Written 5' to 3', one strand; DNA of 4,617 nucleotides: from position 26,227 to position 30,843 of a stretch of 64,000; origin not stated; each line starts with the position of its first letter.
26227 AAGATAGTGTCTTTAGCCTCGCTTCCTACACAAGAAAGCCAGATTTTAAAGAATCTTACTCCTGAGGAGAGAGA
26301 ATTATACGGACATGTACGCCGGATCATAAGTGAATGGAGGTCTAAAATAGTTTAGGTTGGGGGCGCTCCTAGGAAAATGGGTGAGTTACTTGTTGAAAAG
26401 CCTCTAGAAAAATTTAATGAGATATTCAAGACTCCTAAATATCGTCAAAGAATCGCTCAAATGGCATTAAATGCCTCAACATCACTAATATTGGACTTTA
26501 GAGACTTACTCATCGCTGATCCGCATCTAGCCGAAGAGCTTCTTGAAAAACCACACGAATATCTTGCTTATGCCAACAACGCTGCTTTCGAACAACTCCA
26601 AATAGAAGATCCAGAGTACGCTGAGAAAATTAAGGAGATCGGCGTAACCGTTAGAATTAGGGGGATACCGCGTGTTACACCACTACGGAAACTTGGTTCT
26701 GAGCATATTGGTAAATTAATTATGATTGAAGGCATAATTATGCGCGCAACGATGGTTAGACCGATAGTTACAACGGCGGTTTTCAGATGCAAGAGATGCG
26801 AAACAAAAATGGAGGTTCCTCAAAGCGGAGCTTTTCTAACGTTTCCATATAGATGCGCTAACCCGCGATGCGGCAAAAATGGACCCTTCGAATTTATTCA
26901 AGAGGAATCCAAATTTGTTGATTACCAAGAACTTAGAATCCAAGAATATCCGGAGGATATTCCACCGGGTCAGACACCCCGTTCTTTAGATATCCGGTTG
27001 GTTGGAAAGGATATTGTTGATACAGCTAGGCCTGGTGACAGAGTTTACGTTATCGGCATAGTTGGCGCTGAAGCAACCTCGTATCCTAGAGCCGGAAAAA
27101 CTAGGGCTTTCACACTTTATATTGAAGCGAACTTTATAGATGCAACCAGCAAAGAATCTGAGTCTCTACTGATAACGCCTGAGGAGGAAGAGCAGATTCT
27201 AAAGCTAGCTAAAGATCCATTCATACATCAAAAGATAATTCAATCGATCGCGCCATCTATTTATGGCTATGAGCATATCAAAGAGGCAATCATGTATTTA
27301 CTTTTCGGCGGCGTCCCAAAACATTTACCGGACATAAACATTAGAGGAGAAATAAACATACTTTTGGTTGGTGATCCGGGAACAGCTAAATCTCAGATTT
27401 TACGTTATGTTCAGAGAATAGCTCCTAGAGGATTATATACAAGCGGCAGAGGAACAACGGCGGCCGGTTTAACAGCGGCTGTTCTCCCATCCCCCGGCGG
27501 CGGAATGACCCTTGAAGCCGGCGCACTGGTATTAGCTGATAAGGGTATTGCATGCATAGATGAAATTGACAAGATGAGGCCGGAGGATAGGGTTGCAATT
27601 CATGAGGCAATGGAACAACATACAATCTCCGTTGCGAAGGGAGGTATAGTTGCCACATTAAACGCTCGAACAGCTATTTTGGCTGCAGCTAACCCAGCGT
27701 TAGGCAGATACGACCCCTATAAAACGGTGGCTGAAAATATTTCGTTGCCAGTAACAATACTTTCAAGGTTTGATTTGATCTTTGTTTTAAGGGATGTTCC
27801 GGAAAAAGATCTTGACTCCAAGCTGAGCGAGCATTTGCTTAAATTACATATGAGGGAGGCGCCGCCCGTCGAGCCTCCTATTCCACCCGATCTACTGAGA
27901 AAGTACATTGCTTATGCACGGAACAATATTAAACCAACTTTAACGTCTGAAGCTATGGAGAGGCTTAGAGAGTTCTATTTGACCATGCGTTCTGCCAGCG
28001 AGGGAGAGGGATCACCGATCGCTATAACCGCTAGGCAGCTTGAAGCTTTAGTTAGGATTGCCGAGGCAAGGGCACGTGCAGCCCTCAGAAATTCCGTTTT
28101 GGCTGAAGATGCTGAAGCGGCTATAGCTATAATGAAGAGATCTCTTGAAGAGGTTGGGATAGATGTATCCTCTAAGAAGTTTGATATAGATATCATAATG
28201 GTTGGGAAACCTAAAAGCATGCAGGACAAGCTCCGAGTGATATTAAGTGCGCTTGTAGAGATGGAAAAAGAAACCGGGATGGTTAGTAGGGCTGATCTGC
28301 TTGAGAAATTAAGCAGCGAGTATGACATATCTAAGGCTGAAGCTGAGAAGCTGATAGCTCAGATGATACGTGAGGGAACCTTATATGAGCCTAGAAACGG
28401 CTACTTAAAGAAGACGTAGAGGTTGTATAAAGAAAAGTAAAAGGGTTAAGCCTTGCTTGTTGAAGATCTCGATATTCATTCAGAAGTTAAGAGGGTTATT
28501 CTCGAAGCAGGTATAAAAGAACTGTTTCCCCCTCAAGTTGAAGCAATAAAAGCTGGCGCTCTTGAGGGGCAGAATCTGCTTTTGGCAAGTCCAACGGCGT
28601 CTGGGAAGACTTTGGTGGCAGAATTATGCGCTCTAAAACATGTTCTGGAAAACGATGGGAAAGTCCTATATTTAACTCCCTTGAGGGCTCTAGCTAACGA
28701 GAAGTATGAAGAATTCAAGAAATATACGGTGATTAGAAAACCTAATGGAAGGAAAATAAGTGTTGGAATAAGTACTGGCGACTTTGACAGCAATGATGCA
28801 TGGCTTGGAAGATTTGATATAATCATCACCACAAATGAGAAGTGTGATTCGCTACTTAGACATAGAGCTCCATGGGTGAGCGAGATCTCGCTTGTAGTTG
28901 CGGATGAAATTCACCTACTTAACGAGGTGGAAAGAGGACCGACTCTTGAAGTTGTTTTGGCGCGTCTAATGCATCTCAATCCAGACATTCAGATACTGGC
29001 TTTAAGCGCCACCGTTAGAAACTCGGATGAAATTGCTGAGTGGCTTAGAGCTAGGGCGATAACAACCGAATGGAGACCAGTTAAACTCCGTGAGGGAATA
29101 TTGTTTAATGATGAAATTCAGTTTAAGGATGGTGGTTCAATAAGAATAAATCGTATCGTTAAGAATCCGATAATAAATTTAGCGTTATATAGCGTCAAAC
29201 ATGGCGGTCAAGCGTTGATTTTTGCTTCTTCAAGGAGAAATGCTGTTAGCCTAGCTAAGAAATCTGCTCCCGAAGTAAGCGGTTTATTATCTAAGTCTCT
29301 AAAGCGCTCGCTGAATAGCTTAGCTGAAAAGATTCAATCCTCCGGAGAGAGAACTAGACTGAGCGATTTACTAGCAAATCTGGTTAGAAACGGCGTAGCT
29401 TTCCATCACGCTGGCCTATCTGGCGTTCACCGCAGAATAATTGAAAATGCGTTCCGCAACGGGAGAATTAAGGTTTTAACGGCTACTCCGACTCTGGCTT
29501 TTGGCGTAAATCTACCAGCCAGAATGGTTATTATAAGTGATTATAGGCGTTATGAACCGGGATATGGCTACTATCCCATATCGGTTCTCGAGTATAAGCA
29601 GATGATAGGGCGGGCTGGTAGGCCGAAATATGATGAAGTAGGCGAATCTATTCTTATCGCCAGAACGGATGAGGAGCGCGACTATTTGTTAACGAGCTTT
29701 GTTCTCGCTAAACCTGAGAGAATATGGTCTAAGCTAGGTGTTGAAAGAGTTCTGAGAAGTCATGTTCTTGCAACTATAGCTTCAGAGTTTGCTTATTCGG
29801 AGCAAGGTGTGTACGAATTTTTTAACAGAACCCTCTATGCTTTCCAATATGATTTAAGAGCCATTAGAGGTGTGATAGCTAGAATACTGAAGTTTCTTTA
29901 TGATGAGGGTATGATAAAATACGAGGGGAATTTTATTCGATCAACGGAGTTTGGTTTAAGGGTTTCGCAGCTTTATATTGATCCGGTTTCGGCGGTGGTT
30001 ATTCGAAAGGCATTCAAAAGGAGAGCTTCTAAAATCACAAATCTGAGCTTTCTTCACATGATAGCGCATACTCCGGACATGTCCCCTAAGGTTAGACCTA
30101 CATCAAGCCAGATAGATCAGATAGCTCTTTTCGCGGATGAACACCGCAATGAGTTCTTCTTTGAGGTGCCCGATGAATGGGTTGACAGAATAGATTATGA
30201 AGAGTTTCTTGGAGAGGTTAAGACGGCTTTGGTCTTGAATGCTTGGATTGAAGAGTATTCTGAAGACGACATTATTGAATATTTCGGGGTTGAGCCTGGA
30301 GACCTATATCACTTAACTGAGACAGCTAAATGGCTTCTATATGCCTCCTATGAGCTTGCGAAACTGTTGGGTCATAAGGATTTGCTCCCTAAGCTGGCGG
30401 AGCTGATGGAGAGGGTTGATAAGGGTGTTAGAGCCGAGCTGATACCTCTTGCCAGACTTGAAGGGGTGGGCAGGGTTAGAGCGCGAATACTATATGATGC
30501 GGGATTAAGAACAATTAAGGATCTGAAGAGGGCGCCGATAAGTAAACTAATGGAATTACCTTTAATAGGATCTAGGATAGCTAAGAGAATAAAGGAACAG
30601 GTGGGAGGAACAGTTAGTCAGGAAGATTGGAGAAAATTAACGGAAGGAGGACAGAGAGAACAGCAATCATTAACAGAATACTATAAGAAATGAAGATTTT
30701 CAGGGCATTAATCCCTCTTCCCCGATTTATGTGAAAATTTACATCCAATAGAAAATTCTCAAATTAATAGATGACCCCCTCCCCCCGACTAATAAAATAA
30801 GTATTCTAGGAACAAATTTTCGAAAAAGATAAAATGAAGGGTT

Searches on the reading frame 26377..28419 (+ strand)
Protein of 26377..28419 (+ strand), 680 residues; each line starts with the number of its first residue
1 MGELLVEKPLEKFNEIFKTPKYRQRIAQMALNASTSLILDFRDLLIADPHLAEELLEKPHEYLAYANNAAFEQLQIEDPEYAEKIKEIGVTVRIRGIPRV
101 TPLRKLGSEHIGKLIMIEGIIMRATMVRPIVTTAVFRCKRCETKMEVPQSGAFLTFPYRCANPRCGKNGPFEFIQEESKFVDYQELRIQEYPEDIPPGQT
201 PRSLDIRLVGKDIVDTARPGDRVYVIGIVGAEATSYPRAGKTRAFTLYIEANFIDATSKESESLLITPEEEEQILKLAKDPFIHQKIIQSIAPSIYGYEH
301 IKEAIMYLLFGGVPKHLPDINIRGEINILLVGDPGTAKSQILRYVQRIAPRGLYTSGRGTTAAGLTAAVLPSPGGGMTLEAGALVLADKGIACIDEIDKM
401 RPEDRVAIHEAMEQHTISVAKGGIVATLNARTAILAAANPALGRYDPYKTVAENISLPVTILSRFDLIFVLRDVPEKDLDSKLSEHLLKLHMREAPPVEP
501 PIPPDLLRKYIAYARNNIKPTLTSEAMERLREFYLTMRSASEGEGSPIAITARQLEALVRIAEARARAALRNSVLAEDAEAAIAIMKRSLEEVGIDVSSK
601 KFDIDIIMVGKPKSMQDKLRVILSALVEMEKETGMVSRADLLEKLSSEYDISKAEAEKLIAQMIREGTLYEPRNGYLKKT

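Call 91: search_protein_families(library=pfam, proteins=[window:26377-28419:+], max_evalue=0.001)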
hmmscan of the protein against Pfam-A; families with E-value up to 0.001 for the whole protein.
window:26377-28419:+ (680 aa): 7 families
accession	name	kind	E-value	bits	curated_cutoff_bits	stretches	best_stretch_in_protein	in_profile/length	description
PF00493.29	MCM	-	5.1e-95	317.3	23.3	1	271-491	2-224/224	MCM P-loop domain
PF17207.9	MCM_OB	-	8.1e-38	129.5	24.8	1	103-229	2-122/126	MCM OB domain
PF17855.7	MCM_lid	-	2e-26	92.7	27.4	1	505-590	1-87/87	MCM AAA-lid domain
PF14551.11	MCM_N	-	2.1e-11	44.5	24.9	1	10-91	8-92/95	MCM N-terminal domain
PF01078.27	Mg_chelatase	-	1.7e-09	37.8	20.3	1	374-441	92-159/207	Magnesium chelatase, subunit ChlI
PF07728.20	AAA_5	-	2.7e-09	37.6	22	1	327-441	1-124/139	AAA domain (dynein-related subfamily)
PF21120.3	MCM_WH_arc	-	8.2e-08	32.6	26.1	1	617-678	1-63/63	Archaeal MCM, winged-helix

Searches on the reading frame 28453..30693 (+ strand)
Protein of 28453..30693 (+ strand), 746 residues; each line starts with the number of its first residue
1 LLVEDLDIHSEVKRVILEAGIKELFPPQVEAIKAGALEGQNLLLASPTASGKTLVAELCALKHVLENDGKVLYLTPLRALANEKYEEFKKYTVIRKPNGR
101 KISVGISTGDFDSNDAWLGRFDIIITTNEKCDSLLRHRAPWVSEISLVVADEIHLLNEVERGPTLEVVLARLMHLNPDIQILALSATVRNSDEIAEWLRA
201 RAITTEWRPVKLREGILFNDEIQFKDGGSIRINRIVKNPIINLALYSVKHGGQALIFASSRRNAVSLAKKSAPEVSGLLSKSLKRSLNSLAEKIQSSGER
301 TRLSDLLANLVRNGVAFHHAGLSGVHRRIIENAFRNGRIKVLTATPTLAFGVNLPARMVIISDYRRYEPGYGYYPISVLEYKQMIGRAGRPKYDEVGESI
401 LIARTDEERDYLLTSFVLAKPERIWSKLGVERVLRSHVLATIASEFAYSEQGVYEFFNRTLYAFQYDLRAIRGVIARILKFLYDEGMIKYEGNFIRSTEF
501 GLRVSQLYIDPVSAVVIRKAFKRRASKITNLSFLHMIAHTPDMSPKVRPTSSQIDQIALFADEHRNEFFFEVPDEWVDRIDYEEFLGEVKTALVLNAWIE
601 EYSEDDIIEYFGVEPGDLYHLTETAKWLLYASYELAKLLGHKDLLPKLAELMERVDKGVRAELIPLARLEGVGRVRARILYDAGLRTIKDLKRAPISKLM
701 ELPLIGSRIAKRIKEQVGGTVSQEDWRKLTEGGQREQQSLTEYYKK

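Call 91: search_protein_families(library=pfam, proteins=[window:28453-30693:+], max_evalue=0.001)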
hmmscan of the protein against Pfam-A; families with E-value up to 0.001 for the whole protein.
window:28453-30693:+ (746 aa): 9 families
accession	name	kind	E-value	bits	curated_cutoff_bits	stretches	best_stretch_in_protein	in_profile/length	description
PF21280.2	Helicase_dom4_arc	-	6.3e-35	120.2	27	1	531-658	1-125/125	Archaeal helicase, domain 4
PF00270.35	DEAD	-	5e-32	111.4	26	1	26-190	2-163/167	DEAD/DEAH box helicase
PF00271.37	Helicase_C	-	2.1e-12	47.7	23.5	1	312-391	39-109/110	Helicase conserved C-terminal domain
PF04851.21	ResIII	-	7.4e-09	36.2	22.5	1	23-188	3-162/164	Type III restriction enzyme, res subunit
PF14520.12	HHH_5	-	2.4e-08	34.8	27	1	666-716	4-54/57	Helix-hairpin-helix domain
PF20470.4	HTH_61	-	2.3e-06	28.4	24.3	1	397-489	1-92/92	Helix-turn-helix domain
PF22527.2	DEXQc_Suv3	-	2.2e-05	24.5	27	1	42-165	16-114/154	DEXQ-box helicase domain of Suv3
PF10391.15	DNA_pol_lambd_f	-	7.1e-05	23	29.8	1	671-699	8-36/51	Fingers domain of DNA polymerase lambda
PF25453.1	DUF7898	-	0.00055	20.8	27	0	661-704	1-44/80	Domain of unknown function (DUF7898)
